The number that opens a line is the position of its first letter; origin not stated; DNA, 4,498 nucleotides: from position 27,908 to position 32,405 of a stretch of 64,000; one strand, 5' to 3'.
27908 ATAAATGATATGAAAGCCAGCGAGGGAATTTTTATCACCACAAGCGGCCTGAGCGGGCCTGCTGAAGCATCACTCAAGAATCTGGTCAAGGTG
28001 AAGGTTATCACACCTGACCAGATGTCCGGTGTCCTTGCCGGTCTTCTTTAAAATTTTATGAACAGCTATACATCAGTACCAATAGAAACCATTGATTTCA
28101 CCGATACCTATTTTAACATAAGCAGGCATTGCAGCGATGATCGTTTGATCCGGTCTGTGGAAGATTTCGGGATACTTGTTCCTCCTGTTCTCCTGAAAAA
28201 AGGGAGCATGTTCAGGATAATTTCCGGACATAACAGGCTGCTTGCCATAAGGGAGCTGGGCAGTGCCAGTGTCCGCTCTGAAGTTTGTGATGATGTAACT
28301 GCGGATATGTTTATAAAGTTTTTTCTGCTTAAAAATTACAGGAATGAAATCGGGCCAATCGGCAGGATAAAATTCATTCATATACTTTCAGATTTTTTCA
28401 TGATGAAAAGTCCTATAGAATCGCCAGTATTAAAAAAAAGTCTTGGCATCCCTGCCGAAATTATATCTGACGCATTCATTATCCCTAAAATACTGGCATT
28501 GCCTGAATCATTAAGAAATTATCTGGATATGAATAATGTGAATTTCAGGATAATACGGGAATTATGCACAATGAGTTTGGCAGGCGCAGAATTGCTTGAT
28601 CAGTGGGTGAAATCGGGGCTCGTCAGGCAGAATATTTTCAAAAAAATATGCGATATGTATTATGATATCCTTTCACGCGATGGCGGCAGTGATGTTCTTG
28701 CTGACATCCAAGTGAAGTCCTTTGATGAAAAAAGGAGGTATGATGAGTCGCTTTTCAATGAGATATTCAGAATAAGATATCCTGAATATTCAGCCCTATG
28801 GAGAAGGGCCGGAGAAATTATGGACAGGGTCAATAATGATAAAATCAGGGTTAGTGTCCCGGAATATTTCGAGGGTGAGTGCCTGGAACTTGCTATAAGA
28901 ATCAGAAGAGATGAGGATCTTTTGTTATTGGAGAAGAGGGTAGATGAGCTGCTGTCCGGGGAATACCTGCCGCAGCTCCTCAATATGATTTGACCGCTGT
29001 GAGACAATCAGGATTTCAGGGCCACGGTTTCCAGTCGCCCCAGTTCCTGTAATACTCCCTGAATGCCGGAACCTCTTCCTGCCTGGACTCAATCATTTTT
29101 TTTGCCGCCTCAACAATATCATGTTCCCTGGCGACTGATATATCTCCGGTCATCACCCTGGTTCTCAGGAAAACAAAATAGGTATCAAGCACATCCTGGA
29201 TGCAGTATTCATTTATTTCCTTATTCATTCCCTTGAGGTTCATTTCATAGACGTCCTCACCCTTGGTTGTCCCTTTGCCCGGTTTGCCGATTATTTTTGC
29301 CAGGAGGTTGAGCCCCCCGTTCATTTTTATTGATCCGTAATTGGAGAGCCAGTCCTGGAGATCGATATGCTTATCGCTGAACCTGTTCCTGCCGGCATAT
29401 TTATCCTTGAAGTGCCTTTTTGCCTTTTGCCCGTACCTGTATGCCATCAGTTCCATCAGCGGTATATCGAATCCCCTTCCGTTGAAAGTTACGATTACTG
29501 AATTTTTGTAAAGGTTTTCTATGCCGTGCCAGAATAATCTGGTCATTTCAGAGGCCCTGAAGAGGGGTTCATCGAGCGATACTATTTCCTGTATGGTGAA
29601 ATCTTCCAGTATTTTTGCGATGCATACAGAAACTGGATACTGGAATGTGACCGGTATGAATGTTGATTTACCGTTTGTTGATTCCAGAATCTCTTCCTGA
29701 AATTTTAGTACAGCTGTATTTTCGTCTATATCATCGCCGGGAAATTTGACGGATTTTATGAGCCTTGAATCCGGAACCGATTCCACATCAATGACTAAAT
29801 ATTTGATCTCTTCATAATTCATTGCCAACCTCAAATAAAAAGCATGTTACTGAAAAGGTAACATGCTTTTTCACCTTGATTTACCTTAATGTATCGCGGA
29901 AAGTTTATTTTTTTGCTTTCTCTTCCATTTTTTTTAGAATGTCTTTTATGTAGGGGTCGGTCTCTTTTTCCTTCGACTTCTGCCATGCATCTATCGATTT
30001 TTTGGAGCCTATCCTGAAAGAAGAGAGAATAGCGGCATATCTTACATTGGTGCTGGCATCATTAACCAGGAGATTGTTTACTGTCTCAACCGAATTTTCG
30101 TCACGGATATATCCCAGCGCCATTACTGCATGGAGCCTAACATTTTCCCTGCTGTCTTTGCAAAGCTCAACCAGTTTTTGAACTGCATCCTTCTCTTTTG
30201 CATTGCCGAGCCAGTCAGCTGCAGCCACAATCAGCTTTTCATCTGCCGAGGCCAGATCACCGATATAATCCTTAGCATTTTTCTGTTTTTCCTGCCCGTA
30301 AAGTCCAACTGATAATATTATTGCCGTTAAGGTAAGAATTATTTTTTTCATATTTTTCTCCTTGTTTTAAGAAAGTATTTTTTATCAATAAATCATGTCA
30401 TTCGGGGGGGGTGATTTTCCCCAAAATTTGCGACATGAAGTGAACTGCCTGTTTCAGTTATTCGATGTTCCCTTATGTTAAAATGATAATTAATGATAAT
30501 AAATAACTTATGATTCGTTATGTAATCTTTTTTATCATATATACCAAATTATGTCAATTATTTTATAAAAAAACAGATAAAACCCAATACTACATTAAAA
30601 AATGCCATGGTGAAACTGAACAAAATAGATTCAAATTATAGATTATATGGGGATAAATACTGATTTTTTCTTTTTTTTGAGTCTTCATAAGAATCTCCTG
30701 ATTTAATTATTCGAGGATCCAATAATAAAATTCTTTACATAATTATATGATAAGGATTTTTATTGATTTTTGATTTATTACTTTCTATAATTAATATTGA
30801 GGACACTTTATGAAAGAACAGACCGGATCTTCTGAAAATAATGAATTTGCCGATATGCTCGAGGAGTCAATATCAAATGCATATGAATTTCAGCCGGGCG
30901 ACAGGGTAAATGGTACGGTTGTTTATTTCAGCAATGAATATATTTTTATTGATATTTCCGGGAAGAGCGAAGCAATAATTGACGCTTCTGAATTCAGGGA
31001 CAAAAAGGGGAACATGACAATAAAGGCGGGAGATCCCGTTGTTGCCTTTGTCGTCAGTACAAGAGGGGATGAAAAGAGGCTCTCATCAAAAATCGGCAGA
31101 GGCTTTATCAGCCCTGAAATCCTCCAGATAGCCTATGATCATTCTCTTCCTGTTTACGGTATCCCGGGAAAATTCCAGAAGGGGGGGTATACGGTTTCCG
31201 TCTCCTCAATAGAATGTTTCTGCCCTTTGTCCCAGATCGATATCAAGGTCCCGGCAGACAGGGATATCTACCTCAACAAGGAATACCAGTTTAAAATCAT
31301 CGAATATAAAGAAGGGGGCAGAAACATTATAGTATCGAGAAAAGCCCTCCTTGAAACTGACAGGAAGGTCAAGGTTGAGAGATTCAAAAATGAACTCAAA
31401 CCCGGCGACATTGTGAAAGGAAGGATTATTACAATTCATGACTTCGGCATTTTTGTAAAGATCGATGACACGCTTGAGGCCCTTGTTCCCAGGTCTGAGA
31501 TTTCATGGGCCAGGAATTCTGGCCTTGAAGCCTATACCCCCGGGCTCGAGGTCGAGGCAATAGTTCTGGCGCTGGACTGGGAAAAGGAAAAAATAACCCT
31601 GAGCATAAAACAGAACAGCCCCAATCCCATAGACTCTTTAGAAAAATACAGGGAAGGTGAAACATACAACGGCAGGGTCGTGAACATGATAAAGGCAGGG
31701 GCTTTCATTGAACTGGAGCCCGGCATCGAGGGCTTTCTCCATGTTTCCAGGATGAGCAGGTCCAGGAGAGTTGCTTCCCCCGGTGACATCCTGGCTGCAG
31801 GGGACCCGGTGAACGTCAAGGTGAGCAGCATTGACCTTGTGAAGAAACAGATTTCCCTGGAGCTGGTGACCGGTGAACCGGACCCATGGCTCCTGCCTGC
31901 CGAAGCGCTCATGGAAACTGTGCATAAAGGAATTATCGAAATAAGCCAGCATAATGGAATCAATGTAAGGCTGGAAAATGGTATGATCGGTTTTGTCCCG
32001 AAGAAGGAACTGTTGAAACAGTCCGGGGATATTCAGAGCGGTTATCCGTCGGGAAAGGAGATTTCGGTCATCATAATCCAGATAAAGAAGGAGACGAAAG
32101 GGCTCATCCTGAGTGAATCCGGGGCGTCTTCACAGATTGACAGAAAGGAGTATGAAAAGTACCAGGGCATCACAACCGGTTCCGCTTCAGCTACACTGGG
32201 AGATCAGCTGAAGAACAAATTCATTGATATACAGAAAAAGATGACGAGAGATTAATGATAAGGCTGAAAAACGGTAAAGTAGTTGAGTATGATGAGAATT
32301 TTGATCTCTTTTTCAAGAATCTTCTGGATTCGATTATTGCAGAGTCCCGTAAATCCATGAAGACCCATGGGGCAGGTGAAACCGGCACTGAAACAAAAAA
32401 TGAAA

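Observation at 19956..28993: Tight 7-gene operon combining nuclease-fold, nucleotide-sensing, lipase-like, P-loop, STAS and ParB-like modules, with no function I can assign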

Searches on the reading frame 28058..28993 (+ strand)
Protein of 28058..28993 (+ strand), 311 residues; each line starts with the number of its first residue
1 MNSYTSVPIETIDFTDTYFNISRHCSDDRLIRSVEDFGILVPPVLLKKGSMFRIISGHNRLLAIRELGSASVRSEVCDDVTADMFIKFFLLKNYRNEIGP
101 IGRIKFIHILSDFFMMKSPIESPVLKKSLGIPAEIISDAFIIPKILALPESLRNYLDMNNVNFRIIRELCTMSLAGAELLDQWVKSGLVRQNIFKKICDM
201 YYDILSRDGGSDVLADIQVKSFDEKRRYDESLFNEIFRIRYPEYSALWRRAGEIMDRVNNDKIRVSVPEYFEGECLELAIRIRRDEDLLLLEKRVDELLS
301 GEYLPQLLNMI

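Call 4: search_protein_families(library=pfam, proteins=[window:28058-28993:+], max_evalue=0.01)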
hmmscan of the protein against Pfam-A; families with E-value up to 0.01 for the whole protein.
window:28058-28993:+ (311 aa): 0 families

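Call 5: search_protein_families(library=ncbifam, proteins=[window:28058-28993:+], max_evalue=0.01)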
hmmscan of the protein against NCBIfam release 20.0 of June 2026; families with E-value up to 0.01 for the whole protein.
window:28058-28993:+ (311 aa): 2 families
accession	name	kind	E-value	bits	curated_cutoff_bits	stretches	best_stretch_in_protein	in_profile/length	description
TIGR04285.1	nucleoid_noc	exception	0.00021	20.7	315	1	29-100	28-99/255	nucleoid occlusion protein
TIGR00180.1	parB_part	domain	0.0087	15.8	58.45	0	30-163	32-162/186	ParB/RepB/Spo0J family partition protein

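Call 6: search_protein_families(library=padloc, proteins=[window:28058-28993:+], max_evalue=0.01)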
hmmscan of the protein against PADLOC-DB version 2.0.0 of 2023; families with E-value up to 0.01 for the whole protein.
window:28058-28993:+ (311 aa): 1 family
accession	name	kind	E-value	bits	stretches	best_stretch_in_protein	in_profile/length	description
PDLC03229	MTase_II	-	0.00013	18.8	1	28-81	37-88/436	Type II methyltransferase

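Call 33: search_solved_structures(query=A3, max_evalue=1, show_alignments=3)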
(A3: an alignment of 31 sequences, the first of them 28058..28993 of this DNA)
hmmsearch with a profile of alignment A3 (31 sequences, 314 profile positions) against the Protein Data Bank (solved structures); distinct sequences matched with E-value up to 1: 21.
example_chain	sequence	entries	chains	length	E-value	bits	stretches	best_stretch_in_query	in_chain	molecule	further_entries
4umk_A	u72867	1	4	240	1.3e-09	40.8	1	24-137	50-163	PROBABLE CHROMOSOME-PARTITIONING PROTEIN PARB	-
7o0n_A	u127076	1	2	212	1.3e-08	37.6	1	30-126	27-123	ParB family protein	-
7bnk_A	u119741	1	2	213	1.9e-08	37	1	30-126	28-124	ParB family protein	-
7bnr_A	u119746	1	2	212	2.3e-08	36.7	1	31-126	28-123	ParB family protein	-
7ng0_A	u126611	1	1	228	1.1e-07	34.5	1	29-189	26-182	Nucleoid occlusion protein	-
7nfu_A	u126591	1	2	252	1.2e-07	34.4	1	28-189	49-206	Nucleoid occlusion protein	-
7ol9_A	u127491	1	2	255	2.1e-07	33.6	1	5-188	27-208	Nucleoid occlusion protein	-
1vz0_A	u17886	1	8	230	3.9e-07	32.7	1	32-127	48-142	Chromosome-partitioning protein Spo0J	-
6sdk_A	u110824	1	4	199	6.8e-07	31.9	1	32-128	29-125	Stage 0 sporulation protein J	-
6t1f_A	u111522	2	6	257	1.9e-05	27.1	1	26-160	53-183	Chromosome-partitioning protein ParB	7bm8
6ky4_A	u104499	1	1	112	0.0024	20.2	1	30-85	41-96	Sulfiredoxin, chloroplastic/mitochondrial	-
1vk1_A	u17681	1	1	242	0.0034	19.7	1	31-88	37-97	Conserved hypothetical protein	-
6nr6_A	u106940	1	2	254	0.0068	18.7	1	4-85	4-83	Bifunctional transcriptional regulator/O-phospho-L-serine synthase SbnI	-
5ujd_A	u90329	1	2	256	0.0071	18.7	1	4-85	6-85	Siderophore biosynthesis protein SbnI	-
5x0b_A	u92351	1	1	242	0.0089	18.4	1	32-88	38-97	Free serine kinase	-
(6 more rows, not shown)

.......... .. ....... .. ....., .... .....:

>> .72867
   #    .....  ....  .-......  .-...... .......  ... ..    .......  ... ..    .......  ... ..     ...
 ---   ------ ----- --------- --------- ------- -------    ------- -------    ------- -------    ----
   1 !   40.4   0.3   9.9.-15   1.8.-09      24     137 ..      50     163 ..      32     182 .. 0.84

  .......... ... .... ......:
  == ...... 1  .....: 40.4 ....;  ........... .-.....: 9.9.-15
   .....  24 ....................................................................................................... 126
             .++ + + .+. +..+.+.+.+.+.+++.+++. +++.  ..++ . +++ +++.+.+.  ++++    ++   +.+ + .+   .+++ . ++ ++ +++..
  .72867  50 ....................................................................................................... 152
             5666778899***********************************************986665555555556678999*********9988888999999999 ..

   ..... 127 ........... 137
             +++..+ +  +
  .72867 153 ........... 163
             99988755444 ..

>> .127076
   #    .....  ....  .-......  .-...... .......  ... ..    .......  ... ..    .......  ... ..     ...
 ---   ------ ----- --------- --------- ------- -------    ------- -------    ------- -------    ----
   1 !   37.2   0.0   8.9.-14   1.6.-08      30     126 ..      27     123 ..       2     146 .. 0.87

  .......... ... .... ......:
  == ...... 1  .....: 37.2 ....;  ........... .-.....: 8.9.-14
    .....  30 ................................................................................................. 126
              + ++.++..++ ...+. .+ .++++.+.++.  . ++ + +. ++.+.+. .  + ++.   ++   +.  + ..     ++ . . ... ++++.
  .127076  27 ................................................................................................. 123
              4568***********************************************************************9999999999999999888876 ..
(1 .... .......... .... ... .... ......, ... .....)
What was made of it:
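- On ParABS partition system: Homology to ParB/Noc is clear (1.3e-9; call 33).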

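Call 34: search_protein_families(library=pfam, alignment_id=A3, max_evalue=0.1)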
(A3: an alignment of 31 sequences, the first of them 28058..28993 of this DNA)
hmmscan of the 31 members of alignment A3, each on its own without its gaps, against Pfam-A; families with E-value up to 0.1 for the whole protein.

A. member 1, window:28058-28993:+ (311 aa): 0 families

B. families by the number of members that match (of 31 scanned): 6 families
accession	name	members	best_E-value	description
PF02195.25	ParB_N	16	3.1e-07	ParB N-terminal domain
PF23796.1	DUF7174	1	0.028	Family of unknown function (DUF7174)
PF06929.16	Rotavirus_VP3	1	0.042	Rotavirus VP3 protein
PF10546.14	P63C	1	0.058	P63C domain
PF00973.24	Paramyxo_ncap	1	0.064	Paramyxovirus nucleocapsid protein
PF18161.7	ISP1_C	1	0.096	ISP1 C-terminal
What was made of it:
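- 28058..28993 (+): g7, 311 aa. Diverged ParB/Spo0J/Noc homologue with N-terminal nucleotide-binding fold, an HTH-like middle region and an acidic C-terminal domain of unknown type. 16 of 31 orthologues hit ParB_N (call 34).
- Checked: Its family profile hits ParB/Spo0J/Noc at 1e-9 (call 33), and 16 of 31 orthologues hit ParB_N (call 34).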

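Call 85: search_solved_structures(query=A3, max_evalue=0.000001, show_alignments=5)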
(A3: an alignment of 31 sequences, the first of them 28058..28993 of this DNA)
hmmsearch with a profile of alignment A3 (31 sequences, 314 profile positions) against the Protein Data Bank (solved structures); distinct sequences matched with E-value up to 0.000001: 9.
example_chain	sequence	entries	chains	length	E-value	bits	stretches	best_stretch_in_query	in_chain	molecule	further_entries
4umk_A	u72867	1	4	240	1.3e-09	40.8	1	24-137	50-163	PROBABLE CHROMOSOME-PARTITIONING PROTEIN PARB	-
7o0n_A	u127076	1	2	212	1.3e-08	37.6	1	30-126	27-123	ParB family protein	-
7bnk_A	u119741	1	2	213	1.9e-08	37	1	30-126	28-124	ParB family protein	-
7bnr_A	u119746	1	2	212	2.3e-08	36.7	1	31-126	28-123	ParB family protein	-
7ng0_A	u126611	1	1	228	1.1e-07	34.5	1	29-189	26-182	Nucleoid occlusion protein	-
7nfu_A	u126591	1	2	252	1.2e-07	34.4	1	28-189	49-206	Nucleoid occlusion protein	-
7ol9_A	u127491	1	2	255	2.1e-07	33.6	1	5-188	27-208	Nucleoid occlusion protein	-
1vz0_A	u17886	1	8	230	3.9e-07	32.7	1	32-127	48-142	Chromosome-partitioning protein Spo0J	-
6sdk_A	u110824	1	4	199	6.8e-07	31.9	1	32-128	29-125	Stage 0 sporulation protein J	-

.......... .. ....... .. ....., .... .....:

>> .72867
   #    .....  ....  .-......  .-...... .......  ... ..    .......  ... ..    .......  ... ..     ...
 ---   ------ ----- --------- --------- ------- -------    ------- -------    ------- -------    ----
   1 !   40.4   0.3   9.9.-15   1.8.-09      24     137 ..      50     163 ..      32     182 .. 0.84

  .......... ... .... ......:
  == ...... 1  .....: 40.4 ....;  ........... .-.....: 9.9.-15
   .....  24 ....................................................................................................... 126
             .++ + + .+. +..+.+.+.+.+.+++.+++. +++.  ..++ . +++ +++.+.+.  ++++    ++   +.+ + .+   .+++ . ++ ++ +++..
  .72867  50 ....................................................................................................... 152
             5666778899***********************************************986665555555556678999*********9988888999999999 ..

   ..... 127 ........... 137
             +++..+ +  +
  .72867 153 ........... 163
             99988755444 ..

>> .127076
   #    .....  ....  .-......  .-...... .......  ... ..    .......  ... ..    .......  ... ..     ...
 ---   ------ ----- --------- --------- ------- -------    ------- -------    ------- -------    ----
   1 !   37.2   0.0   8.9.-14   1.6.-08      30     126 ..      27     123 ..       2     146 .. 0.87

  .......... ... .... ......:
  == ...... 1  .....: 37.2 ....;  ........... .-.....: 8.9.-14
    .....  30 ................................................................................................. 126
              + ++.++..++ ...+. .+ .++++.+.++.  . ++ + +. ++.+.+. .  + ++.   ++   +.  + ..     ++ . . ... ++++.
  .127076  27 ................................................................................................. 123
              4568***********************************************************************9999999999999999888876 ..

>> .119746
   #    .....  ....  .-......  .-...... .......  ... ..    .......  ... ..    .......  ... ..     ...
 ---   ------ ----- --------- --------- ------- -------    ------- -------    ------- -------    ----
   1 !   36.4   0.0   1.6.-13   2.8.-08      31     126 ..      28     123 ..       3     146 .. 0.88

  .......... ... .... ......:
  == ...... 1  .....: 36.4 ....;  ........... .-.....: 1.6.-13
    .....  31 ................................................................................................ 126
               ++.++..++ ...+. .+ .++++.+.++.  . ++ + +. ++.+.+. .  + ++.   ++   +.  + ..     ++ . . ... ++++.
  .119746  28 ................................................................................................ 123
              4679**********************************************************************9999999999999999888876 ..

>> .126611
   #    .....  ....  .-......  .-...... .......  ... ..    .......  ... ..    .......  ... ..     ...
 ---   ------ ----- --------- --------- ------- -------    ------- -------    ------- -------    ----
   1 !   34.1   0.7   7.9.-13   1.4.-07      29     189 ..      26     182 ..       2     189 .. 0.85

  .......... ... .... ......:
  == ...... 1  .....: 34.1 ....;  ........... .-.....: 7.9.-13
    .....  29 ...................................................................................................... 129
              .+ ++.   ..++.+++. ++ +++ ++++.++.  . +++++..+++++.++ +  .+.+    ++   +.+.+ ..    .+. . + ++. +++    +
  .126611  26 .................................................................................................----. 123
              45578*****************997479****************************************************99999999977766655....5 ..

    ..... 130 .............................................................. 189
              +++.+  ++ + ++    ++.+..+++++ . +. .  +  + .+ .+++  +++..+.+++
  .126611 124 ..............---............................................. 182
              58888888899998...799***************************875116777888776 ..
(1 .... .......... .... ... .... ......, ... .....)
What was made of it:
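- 28058..28993 (+): It aligns to Noc over residues 29-189, covering the region that in Noc I take to include the HTH (calls 33, 85).
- g7 aligns with chromosomal ParB/Spo0J, and with Noc across the region that in Noc I take to include the HTH (calls 33, 85). The GERRxRA box of g7 is degenerate (GHNRL; call 85).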

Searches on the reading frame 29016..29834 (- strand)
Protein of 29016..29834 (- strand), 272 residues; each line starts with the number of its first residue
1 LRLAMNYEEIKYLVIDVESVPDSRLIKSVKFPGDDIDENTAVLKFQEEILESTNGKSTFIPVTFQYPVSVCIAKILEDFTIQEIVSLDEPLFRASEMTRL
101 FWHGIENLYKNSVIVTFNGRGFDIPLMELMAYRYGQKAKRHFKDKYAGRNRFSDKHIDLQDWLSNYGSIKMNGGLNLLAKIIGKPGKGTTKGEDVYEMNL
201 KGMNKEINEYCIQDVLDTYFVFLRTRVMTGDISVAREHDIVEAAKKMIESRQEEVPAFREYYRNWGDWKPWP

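Call 8: search_protein_families(library=pfam, proteins=[window:29016-29834:-], max_evalue=0.00001)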
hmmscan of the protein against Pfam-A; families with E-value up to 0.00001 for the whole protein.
window:29016-29834:- (272 aa): 1 family
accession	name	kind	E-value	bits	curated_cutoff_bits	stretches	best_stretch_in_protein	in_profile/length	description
PF10108.15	DNA_pol_B_exo2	-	9.2e-46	156.6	24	1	57-265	1-213/213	Predicted 3'-5' exonuclease related to the exonuclease domain of PolB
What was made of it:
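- Checked: Downstream, a PolB-exo2 3'-5' exonuclease gene converges on the - strand at 29016-29834 (call 8).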

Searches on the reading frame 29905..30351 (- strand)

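Call 8: search_protein_families(library=pfam, proteins=[window:29905-30351:-], max_evalue=0.00001)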
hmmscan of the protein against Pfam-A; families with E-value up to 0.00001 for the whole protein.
window:29905-30351:- (148 aa): 2 families
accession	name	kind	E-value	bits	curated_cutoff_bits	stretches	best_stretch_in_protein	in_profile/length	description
PF13646.12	HEAT_2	-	8e-20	71.4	27.7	2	66-136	11-80/88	HEAT repeats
PF03130.22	HEAT_PBS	-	3.2e-07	30.6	20.9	0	43-66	4-27/27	PBS lyase HEAT-like repeat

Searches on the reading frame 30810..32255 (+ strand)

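Call 8: search_protein_families(library=pfam, proteins=[window:30810-32255:+], max_evalue=0.00001)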
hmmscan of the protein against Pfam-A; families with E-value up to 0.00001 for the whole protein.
window:30810-32255:+ (481 aa): 3 families
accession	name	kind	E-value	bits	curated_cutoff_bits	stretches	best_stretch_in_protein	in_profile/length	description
PF00575.29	S1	-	2.4e-50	169.2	22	3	279-351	1-72/74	S1 RNA binding domain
PF23459.1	S1_RRP5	-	9.4e-13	49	27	0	280-350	1-70/72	RRP5 S1 domain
PF21710.3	Spt6_S1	-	3.3e-06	27.7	27.5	0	194-269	12-89/91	Spt6, S1/OB domain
